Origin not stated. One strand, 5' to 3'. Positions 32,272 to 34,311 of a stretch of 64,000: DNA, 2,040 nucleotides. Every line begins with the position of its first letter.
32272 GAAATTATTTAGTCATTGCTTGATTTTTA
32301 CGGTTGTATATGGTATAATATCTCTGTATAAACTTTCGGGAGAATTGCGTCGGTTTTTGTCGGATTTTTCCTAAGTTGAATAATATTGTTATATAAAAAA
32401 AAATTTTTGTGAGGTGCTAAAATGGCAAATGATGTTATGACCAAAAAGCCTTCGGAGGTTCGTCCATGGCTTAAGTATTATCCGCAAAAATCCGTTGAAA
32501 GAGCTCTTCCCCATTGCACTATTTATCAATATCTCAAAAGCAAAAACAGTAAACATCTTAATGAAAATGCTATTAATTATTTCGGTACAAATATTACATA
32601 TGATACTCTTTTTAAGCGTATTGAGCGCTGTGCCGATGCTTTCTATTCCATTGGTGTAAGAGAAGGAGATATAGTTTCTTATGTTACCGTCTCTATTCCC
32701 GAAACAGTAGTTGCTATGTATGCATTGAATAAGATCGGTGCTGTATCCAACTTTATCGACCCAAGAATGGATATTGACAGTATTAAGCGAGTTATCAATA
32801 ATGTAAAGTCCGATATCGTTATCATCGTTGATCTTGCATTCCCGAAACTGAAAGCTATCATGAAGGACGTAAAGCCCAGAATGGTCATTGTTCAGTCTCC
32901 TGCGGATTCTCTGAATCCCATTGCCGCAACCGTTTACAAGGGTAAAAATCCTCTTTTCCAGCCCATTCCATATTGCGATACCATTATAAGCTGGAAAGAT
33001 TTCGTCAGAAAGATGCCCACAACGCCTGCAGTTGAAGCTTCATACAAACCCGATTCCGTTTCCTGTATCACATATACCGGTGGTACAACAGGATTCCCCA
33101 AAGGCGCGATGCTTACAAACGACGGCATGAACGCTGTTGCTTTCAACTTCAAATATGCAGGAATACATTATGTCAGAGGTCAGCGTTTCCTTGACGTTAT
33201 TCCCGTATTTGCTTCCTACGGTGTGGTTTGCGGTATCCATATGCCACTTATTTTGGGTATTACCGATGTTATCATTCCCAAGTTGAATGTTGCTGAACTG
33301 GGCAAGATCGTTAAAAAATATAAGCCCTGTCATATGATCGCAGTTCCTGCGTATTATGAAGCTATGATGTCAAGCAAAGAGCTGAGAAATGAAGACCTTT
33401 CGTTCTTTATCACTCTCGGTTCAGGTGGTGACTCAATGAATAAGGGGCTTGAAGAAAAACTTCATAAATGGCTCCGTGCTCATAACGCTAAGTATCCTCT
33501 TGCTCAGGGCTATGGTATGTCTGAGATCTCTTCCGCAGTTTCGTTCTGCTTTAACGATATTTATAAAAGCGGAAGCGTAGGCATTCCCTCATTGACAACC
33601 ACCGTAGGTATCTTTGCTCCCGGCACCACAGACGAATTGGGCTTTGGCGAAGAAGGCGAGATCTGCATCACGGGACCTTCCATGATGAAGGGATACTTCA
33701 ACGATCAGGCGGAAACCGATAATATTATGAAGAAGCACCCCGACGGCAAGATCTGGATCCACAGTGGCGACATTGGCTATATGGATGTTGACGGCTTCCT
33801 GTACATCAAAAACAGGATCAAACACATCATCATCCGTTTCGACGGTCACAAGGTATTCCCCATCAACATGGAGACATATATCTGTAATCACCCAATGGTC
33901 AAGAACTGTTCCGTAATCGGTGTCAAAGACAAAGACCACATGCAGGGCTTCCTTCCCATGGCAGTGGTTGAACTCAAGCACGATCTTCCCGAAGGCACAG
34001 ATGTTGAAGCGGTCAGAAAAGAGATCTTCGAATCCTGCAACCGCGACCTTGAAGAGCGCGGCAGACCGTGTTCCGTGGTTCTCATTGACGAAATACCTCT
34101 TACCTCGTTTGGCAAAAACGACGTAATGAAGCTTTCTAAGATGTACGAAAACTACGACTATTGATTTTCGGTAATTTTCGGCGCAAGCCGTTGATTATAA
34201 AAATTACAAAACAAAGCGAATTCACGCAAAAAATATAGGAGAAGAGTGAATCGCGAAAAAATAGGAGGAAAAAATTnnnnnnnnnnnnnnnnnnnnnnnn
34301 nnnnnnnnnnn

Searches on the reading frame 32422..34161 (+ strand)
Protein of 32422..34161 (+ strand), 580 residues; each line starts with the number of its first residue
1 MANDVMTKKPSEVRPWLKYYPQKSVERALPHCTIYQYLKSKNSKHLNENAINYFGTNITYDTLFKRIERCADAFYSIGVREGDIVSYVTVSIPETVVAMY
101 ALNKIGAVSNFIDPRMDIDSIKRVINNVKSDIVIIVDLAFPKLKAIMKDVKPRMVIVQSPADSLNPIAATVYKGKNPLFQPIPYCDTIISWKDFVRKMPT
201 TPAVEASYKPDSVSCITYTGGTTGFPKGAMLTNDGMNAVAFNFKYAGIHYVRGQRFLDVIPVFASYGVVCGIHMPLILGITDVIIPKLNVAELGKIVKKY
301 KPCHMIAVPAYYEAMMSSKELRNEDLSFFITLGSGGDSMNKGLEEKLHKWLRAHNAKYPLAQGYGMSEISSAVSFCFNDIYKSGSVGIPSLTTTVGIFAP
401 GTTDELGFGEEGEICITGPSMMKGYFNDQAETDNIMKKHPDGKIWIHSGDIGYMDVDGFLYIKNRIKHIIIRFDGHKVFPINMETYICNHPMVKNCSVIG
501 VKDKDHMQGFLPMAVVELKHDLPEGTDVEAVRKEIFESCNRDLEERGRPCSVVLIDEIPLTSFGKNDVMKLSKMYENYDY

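Call 13: search_protein_families(library=pfam, proteins=[window:32422-34161:+], max_evalue=0.001)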
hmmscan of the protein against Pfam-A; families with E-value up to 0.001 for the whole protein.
window:32422-34161:+ (580 aa): 2 families
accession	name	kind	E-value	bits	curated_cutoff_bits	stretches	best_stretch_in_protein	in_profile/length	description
PF00501.34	AMP-binding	-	1.5e-64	218.7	29.9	1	43-426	6-384/384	AMP-binding enzyme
PF13193.12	AMP-binding_C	-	1.8e-10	42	24.5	1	483-565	2-76/76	AMP-binding enzyme C-terminal domain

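Call 26: search_protein_families(library=ncbifam, proteins=[window:32422-34161:+], max_evalue=0.001)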
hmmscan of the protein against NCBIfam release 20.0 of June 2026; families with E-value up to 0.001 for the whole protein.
window:32422-34161:+ (580 aa): 102 families (the best 25 are shown)
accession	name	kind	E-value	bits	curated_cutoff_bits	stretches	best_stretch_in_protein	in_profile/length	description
NF004837.0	PRK06187.1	subfamily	1.7e-83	280.7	476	1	32-577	8-524/531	long-chain-fatty-acid--CoA ligase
NF006181.0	PRK08314.1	subfamily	1.4e-77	261.2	705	1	14-565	5-544/563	long-chain-fatty-acid--CoA ligase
NF004114.0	PRK05605.1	equivalog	2.1e-76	257.5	766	1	7-565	8-559/575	long-chain-fatty-acid--CoA ligase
NF005714.0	PRK07529.1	subfamily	5.1e-64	216.7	632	1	26-571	25-572/640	acyl-CoA synthetase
NF004822.0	PRK06178.1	equivalog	7.4e-64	216.3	782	1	24-576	29-568/571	acyl-CoA synthetase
NF005220.0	PRK06710.1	equivalog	4.5e-63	213.2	1116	1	14-520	5-504/563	long-chain-fatty-acid--CoA ligase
NF005463.0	PRK07059.1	subfamily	6.8e-56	189.8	869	1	14-565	3-546/557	long-chain-fatty-acid--CoA ligase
NF002966.0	PRK03640.1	equivalog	5.6e-51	173.6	556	2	191-574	121-479/483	o-succinylbenzoate--CoA ligase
NF004838.1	PRK06188.1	equivalog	9.6e-51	172.7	875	1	42-574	19-522/524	fatty-acid--CoA ligase FadD8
NF005801.1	PRK07656.1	equivalog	8.1e-50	169.9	657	1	33-565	2-493/500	FadD3 family acyl-CoA ligase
NF052269.1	Staph_lig_FadD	equivalog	1.2e-49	169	650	2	194-577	133-495/499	long-chain-fatty-acid--CoA ligase FadD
NF006523.0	PRK08974.1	equivalog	2.5e-49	167.9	884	1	14-565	3-543/561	long-chain-fatty-acid--CoA ligase FadD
NF005702.0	PRK07514.1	subfamily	4.7e-48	163.8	558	1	205-575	151-500/506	malonyl-CoA synthase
TIGR03205.1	pimA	equivalog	6.9e-47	160.1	705.6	1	18-566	6-535/541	dicarboxylate--CoA ligase PimA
NF006182.0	PRK08316.1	subfamily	7.4e-47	160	663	1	32-565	11-507/523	fatty acyl-CoA synthetase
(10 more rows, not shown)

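Call 59: find_related_loci(query=A5, collection=genome_contigs, flank=10000)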
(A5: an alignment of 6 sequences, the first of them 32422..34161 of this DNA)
Query A5 (580 aa) in genome_contigs; peptide patterns used: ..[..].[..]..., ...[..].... (x = any residue, [..] = any of these).
599 stretches matched a pattern (row limit reached: there are more); 542 encode a relative of the query (tblastn E <= 1e-3); the best 80 are kept; 80 distinct loci.
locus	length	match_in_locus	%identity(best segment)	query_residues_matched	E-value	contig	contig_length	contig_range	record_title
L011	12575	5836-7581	93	1-580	0e+0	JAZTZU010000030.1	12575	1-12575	MAG: Eubacteriales bacterium isolate T1900045323_YK20190012.MAGScoT_cleanbin_000021 SGB_6394_k141_1033397, whole genome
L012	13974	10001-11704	56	6-580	0e+0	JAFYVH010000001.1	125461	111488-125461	MAG: Clostridia bacterium isolate RGIG7454 Water_buffalos_Colon-1__c46679, whole genome shotgun sequence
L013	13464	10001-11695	56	9-580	0e+0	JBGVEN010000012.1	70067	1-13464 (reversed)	MAG: Monoglobaceae bacterium isolate fecal_MAG_412 fecal_MAG_412_contig_0012, whole genome shotgun sequence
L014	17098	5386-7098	55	3-580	0e+0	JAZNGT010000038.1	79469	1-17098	MAG: Congzhengia sp. isolate T1900044700_TS20190166.MAGScoT_cleanbin_000002 SGB_1795_k141_512749, whole genome shotgun s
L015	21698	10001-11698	58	9-580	0e+0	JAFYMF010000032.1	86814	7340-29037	MAG: Clostridia bacterium isolate RGIG7218 Water_buffalos_Cecum-1__c529128, whole genome shotgun sequence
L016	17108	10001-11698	56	8-580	0e+0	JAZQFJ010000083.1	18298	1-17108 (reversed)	MAG: Eubacteriales bacterium isolate T1900044633_TS20190099.MAGScoT_cleanbin_000012 SGB_1084_k141_1388608, whole genome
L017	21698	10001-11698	56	9-580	0e+0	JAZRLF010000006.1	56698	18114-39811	MAG: Lachnospiraceae bacterium isolate T1900045442_YK20190133.MAGScoT_cleanbin_000010 SGB_7121_k141_2861180, whole genom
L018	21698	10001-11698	55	8-580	0e+0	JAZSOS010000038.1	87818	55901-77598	MAG: Eubacteriales bacterium isolate T1900044548_TS20190014.MAGScoT_cleanbin_000040 SGB_167_k141_1142721, whole genome s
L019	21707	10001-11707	54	7-580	0e+0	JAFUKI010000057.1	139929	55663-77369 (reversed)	MAG: Clostridia bacterium isolate RGIG4573 Roe_deer_Rectum-2__c222973, whole genome shotgun sequence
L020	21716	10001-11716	54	1-580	0e+0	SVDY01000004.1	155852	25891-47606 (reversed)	MAG: Lachnospiraceae bacterium isolate SIG292 NODE_97_length_155852_cov_12.244943, whole genome shotgun sequence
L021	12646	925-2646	54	3-580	0e+0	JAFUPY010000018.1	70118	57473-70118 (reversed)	MAG: Eubacterium sp. isolate RGIG4719 Roe_deer_Rectum.Co__c310246, whole genome shotgun sequence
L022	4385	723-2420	54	8-580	0e+0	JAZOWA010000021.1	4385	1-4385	MAG: Clostridia bacterium isolate T1900045525_YK20190219.MAGScoT_cleanbin_000011 SGB_7675_k141_647605, whole genome shot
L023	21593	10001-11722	54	4-580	0e+0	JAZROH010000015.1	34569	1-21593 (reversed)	MAG: Clostridia bacterium isolate T1900045393_YK20190083.MAGScoT_cleanbin_000003 SGB_6944_k141_261277, whole genome shot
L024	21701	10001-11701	55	8-580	0e+0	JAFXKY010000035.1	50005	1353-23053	MAG: Eubacteriaceae bacterium isolate RGIG6509 Sheep_Rectum.Co__c1959332, whole genome shotgun sequence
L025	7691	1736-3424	55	11-580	0e+0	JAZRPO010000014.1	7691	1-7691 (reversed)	MAG: Eubacteriales bacterium isolate T1900045376_YK20190066.MAGScoT_cleanbin_000002 SGB_6872_k141_807076, whole genome s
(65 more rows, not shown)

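Call 76: search_solved_structures(query=window:32422-34161:+, max_evalue=1e-20)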
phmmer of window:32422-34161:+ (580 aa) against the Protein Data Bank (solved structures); distinct sequences matched with E-value up to 1e-20: 68 (the best 60 are shown).
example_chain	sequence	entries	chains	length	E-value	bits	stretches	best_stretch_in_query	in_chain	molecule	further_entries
3a9u_A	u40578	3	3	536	2.8e-48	168.1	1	203-529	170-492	4-coumarate--CoA ligase | 4-coumarate:CoA ligase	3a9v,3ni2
5bsm_A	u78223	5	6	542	1.4e-41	145.9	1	205-518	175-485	4-coumarate--CoA ligase 2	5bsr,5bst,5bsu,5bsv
5u95_A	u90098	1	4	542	2.8e-41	144.9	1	205-518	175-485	4-coumarate--CoA ligase 2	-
3tsy_A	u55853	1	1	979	3.1e-41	144.8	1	55-521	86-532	Fusion Protein 4-coumarate--CoA ligase 1, Resveratrol synthase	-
5bsw_A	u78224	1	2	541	3.9e-41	144.5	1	205-518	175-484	4-coumarate--CoA ligase 2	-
8ivi_A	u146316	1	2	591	2.1e-39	138.8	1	44-569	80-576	Medium/long-chain-fatty-acid--CoA ligase FadD8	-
3g7s_A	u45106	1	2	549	2.9e-39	138.3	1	211-565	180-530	Long-chain-fatty-acid--CoA ligase (FadD-1)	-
8wev_A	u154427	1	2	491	4.6e-39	137.6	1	211-504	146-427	Feruloyl-CoA Synthetase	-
8weu_A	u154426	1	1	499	4.8e-39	137.6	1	211-504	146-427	Fatty-acyl-CoA synthase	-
7kyd_A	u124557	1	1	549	4.4e-38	134.4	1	48-565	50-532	Long-chain fatty-acyl-CoA synthetase CG6178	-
2d1t_A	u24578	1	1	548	1.4e-36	129.5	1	205-567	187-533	Luciferin 4-monooxygenase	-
6abh_A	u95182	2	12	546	1.9e-36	129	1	214-565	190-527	Red-bioluminescence eliciting luciferase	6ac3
2d1q_A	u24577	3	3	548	2.5e-36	128.6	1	205-567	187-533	Luciferin 4-monooxygenase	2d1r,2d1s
6k4c_A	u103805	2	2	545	4.8e-36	127.7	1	210-573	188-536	Ancestral luciferase AncLamp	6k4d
6q2m_A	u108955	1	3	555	2.7e-35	125.2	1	57-573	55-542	Luciferin 4-monooxygenase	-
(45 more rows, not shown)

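Call 77: search_dna_similar(query=window:32422-34161:+, collection=plasmids, mode=protein, max_rows=8)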
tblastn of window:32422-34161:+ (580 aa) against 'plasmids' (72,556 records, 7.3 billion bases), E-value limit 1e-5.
In 1 record(s) the limit of 40 matching pieces per record was reached: places in those records are undercounted.
Records with a match: 2937; places in all: 6778; records where one place covers at least 80% of the query: 2228.
Best place of each record, by identity: <60% 2937.
By first word of the organism name: Streptomyces 222; Rhizobium 218; Sinorhizobium 189; Salmonella 180; Bacillus 140; Rhodococcus 139; Ralstonia 138; Pseudosulfitobacter 127; Agrobacterium 65; Paracoccus 64; and 279 more.
By predicted mobility (MOB-suite, as given by PLSDB): non-mobilizable 1704; conjugative 719; mobilizable 514.
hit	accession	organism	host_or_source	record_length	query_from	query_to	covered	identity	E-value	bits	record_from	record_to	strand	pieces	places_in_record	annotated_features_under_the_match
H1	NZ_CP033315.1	Azospirillum brasilense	rhizosphere soil of Digitaria ...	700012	2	565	97%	28.8%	2e-56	213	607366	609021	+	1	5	long-chain fatty acid--CoA ligase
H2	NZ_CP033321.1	Azospirillum brasilense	rhizosphere soil of Cynodon ...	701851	2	565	97%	28.8%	2e-56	213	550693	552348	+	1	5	long-chain fatty acid--CoA ligase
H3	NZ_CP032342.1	Azospirillum brasilense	soil sample,Agricultural field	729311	2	565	97%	28.8%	2e-56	213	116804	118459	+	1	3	long-chain fatty acid--CoA ligase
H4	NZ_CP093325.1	Bacillus sp. N5-665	whole organism,peat soil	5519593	14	565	95%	29.0%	1e-58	219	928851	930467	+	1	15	none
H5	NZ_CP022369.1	Azospirillum sp. TSH58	single cell,paddy soils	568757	2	541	93%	29.6%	8e-57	214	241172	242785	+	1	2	long-chain fatty acid--CoA ligase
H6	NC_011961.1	Thermomicrobium roseum DSM 5159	-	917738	12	565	96%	28.5%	3e-54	206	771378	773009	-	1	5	long-chain fatty acid--CoA ligase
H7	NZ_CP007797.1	Azospirillum argentinense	Triticum aestivum L.,Root,wheat ...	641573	1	565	97%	27.9%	6e-49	191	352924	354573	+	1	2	long-chain fatty acid--CoA ligase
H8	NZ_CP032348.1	Azospirillum brasilense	soil sample,Agricultural field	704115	1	565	97%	27.8%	3e-48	188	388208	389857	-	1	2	long-chain fatty acid--CoA ligase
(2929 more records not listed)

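Call 98: search_protein_families(library=pfam, alignment_id=A7, max_evalue=0.0001)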
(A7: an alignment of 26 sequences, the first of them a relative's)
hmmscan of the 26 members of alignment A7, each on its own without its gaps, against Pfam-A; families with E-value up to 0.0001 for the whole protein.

A. member 1, L014:7147-11139:+ (1331 aa): 1 family
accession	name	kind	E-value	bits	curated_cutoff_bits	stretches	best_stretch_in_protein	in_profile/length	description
PF00395.25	SLH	-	1.6e-36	124.5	20.8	3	1213-1255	2-44/44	S-layer homology domain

B. families by the number of members that match (of 26 scanned): 15 families
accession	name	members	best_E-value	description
PF00404.24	Dockerin_1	11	7.4e-14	Dockerin type I domain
PF01442.23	Apolipoprotein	10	2.2e-24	Apolipoprotein A1/A4/E domain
PF04513.17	Baculo_PEP_C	8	7.3e-11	Baculovirus polyhedron envelope protein, PEP, C terminus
PF13472.12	Lipase_GDSL_2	5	3.7e-13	GDSL-like Lipase/Acylhydrolase family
PF00657.28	Lipase_GDSL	5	7.5e-13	GDSL-like Lipase/Acylhydrolase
PF00395.25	SLH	4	1.6e-36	S-layer homology domain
PF09479.16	Flg_new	3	1.2e-20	Listeria-Bacteroides repeat domain (List_Bact_rpt)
PF14362.11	DUF4407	2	7e-09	Domain of unknown function (DUF4407)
PF03915.18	AIP3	2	5.9e-07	Actin interacting protein 3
PF07902.16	Gp58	1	1.3e-07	gp58-like protein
PF07889.17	DUF1664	1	2.9e-06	Protein of unknown function (DUF1664)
PF00038.26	Filament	1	4.2e-06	Intermediate filament protein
PF25764.1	KIF21A_4th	1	2.9e-05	KIF21A-like domain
PF04108.17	ATG17_like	1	4.5e-05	Autophagy protein ATG17-like domain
PF13166.12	AAA_13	1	5.1e-05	AAA domain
